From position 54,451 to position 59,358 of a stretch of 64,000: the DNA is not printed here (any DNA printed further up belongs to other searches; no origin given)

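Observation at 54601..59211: Natural fusion of a complete carboxylic acid reductase (A-PCP-R) to a complete Zn alcohol dehydrogenase in one 1,536-aa ORF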

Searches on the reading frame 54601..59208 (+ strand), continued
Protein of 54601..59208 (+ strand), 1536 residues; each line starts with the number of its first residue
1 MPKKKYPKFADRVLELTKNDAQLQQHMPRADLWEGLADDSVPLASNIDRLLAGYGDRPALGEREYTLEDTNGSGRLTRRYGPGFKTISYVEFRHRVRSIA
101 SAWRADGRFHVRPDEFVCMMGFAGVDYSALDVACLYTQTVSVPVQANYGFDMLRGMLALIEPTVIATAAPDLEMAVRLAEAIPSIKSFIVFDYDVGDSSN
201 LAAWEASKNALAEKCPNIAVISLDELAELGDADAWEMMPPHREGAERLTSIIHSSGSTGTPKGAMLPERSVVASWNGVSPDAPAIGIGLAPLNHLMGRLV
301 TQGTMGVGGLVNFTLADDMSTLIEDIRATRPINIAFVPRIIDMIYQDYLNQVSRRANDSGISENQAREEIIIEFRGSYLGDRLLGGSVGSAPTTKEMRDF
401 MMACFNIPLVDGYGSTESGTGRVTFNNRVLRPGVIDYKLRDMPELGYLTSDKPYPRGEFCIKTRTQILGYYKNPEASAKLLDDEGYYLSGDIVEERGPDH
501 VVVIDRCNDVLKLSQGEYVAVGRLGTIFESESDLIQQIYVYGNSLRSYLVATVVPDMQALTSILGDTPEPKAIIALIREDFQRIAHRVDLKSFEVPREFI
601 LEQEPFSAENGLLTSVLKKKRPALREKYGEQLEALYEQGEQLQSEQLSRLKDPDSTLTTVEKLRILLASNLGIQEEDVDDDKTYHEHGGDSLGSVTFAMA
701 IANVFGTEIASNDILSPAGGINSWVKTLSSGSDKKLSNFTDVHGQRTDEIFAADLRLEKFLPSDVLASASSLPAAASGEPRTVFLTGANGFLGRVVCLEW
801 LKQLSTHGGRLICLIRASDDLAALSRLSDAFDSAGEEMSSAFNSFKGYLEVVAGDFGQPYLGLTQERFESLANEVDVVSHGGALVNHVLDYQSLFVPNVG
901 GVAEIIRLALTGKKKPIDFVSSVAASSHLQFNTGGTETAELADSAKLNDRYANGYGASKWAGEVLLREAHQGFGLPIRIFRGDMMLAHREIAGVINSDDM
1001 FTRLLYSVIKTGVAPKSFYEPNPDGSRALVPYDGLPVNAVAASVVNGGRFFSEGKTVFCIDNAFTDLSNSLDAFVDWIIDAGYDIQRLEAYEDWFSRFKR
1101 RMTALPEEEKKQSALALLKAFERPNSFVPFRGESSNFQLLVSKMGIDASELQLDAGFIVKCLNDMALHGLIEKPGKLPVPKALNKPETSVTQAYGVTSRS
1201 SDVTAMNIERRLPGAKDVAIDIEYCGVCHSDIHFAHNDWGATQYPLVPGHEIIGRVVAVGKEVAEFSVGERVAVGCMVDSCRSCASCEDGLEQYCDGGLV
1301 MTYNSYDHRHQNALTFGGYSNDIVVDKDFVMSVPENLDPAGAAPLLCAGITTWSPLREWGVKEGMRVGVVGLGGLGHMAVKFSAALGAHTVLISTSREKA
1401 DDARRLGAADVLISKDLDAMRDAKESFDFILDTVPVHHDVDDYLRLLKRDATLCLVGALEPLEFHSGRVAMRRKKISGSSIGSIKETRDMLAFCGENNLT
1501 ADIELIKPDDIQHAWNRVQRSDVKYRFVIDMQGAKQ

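Call 48: list_cluster_members(proteins=[P0001, P0008, P0006, P0011, P0014, P0019, P0021, P0025, P0027, P0023])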
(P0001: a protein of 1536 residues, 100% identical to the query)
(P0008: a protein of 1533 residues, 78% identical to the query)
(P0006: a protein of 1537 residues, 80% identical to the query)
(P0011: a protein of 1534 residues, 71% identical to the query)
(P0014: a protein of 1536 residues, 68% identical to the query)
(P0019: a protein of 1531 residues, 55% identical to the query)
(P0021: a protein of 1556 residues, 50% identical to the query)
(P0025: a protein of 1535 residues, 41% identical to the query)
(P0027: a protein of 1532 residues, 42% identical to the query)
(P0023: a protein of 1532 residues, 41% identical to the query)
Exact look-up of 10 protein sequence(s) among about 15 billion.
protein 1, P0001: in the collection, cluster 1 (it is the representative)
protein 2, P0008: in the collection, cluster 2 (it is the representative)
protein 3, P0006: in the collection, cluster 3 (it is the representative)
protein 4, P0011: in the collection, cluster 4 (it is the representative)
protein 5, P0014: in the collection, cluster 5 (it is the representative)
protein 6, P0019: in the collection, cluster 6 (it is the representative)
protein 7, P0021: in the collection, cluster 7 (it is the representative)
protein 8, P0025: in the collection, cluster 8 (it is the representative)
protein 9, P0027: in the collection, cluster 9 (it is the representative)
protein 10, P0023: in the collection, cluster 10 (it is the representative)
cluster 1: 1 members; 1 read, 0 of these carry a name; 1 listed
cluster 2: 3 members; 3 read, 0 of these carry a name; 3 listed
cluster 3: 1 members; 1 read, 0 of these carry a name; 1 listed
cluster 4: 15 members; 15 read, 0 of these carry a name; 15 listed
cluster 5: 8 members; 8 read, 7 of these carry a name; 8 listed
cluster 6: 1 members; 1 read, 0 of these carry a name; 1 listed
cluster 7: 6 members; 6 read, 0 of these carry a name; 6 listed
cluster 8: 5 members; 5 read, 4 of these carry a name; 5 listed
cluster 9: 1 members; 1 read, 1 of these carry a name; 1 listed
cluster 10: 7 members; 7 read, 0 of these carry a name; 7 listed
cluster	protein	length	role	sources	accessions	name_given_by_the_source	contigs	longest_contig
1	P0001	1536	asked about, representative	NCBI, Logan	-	-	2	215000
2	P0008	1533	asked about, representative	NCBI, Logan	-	-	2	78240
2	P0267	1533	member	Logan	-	-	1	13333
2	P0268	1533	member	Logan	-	-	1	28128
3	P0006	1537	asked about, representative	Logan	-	-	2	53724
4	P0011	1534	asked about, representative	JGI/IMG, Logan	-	-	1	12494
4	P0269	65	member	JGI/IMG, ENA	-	-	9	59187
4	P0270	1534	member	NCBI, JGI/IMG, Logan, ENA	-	-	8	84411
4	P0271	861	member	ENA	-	-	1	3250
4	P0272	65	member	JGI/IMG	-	-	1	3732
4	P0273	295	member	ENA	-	-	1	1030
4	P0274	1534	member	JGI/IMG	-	-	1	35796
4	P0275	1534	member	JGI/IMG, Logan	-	-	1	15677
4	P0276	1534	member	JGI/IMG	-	-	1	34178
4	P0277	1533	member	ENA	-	-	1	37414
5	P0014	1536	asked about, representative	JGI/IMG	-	fatty acid CoA ligase FadD9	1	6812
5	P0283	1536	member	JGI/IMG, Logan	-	fatty acid CoA ligase FadD9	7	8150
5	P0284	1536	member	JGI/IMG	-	fatty acid CoA ligase FadD9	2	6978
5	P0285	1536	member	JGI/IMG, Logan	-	fatty acid CoA ligase FadD9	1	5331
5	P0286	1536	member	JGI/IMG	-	fatty acid CoA ligase FadD9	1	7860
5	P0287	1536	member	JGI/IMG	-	fatty acid CoA ligase FadD9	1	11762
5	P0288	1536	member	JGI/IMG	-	fatty acid CoA ligase FadD9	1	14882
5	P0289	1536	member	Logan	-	-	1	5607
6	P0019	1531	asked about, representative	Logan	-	-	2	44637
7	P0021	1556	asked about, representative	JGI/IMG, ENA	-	-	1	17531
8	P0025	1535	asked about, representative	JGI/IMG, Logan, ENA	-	fatty acid CoA ligase FadD9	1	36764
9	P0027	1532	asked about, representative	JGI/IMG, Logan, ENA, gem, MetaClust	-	\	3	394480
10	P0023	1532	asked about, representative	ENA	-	-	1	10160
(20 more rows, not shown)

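Call 56: search_protein_families(library=ncbifam, proteins=[P0027, P0020], max_evalue=1e-20)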
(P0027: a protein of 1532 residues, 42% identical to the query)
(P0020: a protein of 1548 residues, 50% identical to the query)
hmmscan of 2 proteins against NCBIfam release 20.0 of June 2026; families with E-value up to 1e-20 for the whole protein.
P0027 (1532 aa): 16 families
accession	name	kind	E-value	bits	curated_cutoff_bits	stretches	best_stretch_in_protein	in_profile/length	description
NF041592.1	carboxyl_red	equivalog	0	1234.6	1300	1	16-1176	2-1159/1160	carboxylic acid reductase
NF047908.1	AldhRedAhr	equivalog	6.7e-153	508.4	470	1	1200-1531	3-334/335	NADPH-dependent aldehyde reductase Ahr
TIGR01746.1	Thioester-redct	subfamily_domain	2.5e-69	234.3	213.35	1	788-1172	1-366/371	thioester reductase domain-containing protein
NF006940.0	PRK09422.1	equivalog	7.4e-48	163.2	344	1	1221-1531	20-334/338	alcohol dehydrogenase AdhP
NF038078.1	NRPS_MxcG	equivalog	1.2e-39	135.5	2300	1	768-1170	1064-1432/1442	myxochelin non-ribosomal peptide synthetase MxcG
NF010344.0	PRK13771.1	subfamily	2e-37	129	349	1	1226-1531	26-332/334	putative alcohol dehydrogenase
TIGR03443.1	alpha_am_amid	equivalog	3.9e-35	120.6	1030.1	1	660-1109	845-1284/1390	L-aminoadipate-semialdehyde dehydrogenase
TIGR02822.1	adh_fam_2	subfamily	9.1e-34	117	283.5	1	1227-1524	29-322/329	zinc-binding alcohol dehydrogenase family protein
NF041172.1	AcrlCoa_red_Thmprot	equivalog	5.9e-30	104.3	500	1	1225-1530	25-332/334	acryloyl-CoA reductase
NF041097.1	keto_inos_dh_IolM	equivalog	2.4e-27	95.6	450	1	1225-1479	53-333/389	scyllo-inosose 3-dehydrogenase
NF004837.0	PRK06187.1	subfamily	5.5e-27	94.2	476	1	90-525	32-435/531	long-chain-fatty-acid--CoA ligase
NF003808.0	PRK05396.1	equivalog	1.9e-25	89.5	380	1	1222-1448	22-247/341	L-threonine 3-dehydrogenase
TIGR03201.1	dearomat_had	equivalog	4.7e-24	85.1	338.65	1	1208-1530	6-347/349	6-hydroxycyclohex-1-ene-1-carbonyl-CoA dehydrogenase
TIGR00692.1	tdh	equivalog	6.6e-24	84.6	458.35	1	1225-1465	23-269/340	L-threonine 3-dehydrogenase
TIGR03989.1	Rxyl_3153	subfamily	7.8e-24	84.6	440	0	1226-1307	27-107/370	NDMA-dependent alcohol dehydrogenase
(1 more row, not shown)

P0020 (1548 aa): 17 families
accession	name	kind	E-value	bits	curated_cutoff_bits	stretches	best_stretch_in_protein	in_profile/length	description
NF041592.1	carboxyl_red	equivalog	0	1261.1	1300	1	16-1180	2-1160/1160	carboxylic acid reductase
NF047908.1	AldhRedAhr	equivalog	1e-87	294.1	470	1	1202-1542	4-334/335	NADPH-dependent aldehyde reductase Ahr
TIGR01746.1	Thioester-redct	subfamily_domain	1.4e-64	218.7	213.35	1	787-1178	1-369/371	thioester reductase domain-containing protein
NF006940.0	PRK09422.1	equivalog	3.1e-48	164.5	344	1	1226-1544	24-336/338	alcohol dehydrogenase AdhP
NF038078.1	NRPS_MxcG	equivalog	6.5e-42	143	2300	1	681-1173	991-1432/1442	myxochelin non-ribosomal peptide synthetase MxcG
TIGR03443.1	alpha_am_amid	equivalog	5e-36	123.6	1030.1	1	682-1110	868-1282/1390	L-aminoadipate-semialdehyde dehydrogenase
NF010344.0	PRK13771.1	subfamily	2e-35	122.3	349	1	1222-1542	21-332/334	putative alcohol dehydrogenase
TIGR02822.1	adh_fam_2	subfamily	7.2e-34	117.3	283.5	1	1223-1526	24-313/329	zinc-binding alcohol dehydrogenase family protein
TIGR03989.1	Rxyl_3153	subfamily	2.1e-32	112.8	440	1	1224-1432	24-244/370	NDMA-dependent alcohol dehydrogenase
NF041172.1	AcrlCoa_red_Thmprot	equivalog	2.8e-31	108.7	500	1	1223-1535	22-325/334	acryloyl-CoA reductase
TIGR03366.1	HpnZ_proposed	hypoth_equivalog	4e-31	108.4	328.1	1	1226-1477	5-262/315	putative phosphonate catabolism associated alcohol dehydrogenase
TIGR03451.1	mycoS_dep_FDH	equivalog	1.7e-24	86.3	512.9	1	1214-1472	14-280/358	S-(hydroxymethyl)mycothiol dehydrogenase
NF041097.1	keto_inos_dh_IolM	equivalog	1.2e-23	83.4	450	1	1223-1429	50-262/389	scyllo-inosose 3-dehydrogenase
NF003808.0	PRK05396.1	equivalog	8.9e-23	80.7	380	1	1225-1477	24-272/341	L-threonine 3-dehydrogenase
TIGR03201.1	dearomat_had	equivalog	1.6e-21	76.8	338.65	1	1224-1430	21-222/349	6-hydroxycyclohex-1-ene-1-carbonyl-CoA dehydrogenase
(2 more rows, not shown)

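Call 63: find_encoding_contigs(protein=P0106, flank=6000, max_places=1)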
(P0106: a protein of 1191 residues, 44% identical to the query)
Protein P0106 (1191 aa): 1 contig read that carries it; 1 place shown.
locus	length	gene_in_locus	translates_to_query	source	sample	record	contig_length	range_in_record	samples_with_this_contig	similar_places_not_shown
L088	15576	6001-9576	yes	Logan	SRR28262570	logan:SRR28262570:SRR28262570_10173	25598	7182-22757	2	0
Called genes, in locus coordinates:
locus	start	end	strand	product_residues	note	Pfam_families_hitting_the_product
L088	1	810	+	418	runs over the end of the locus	PF25919:BSH_CusB (faint), PF00364:Biotin_lipoyl (faint), PF25997:BSH_YhbJ (faint), PF25973:BSH_CzcB (faint), PF25975:CzcB_C (weak), PF25989:YknX_C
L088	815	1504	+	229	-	PF00005:ABC_tran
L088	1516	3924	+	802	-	PF12704:MacB_PCD, PF02687:FtsX, PF12704:MacB_PCD (weak), PF02687:FtsX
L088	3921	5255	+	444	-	PF02321:OEP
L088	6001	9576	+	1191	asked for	PF00501:AMP-binding, PF01370:Epimerase, PF07993:NAD_binding_4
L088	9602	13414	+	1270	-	PF00550:PP-binding (weak), PF00109:ketoacyl-synt, PF00108:Thiolase_N (weak), PF02801:Ketoacyl-synt_C, PF16197:KAsynt_C_assoc, PF22336:RhiE-like_linker, PF22621:CurL-like_PKS_C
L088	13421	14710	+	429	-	PF00743:FMO-like, PF07992:Pyr_redox_2, PF13454:NAD_binding_9 (faint), PF13738:Pyr_redox_3, PF13434:Lys_Orn_oxgnase (weak)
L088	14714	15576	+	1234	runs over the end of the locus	?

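Call 64: find_encoding_contigs(protein=P0113, flank=6000, max_places=1)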
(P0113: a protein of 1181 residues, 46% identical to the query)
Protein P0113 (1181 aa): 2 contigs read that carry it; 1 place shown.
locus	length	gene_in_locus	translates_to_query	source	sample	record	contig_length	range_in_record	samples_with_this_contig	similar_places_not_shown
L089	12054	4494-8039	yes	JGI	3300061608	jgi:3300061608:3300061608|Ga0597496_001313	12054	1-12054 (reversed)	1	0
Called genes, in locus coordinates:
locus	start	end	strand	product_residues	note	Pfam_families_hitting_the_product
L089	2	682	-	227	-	?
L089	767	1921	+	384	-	PF03283:PAE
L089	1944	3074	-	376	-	PF08240:ADH_N, PF00107:ADH_zinc_N, PF13602:ADH_zinc_N_2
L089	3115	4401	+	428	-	PF00083:Sugar_tr, PF07690:MFS_1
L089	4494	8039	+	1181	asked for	PF00501:AMP-binding, PF00550:PP-binding, PF01370:Epimerase (weak), PF07993:NAD_binding_4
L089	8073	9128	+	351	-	PF08240:ADH_N, PF00107:ADH_zinc_N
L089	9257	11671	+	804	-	PF07715:Plug, PF00593:TonB_dep_Rec_b-barrel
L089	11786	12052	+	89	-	?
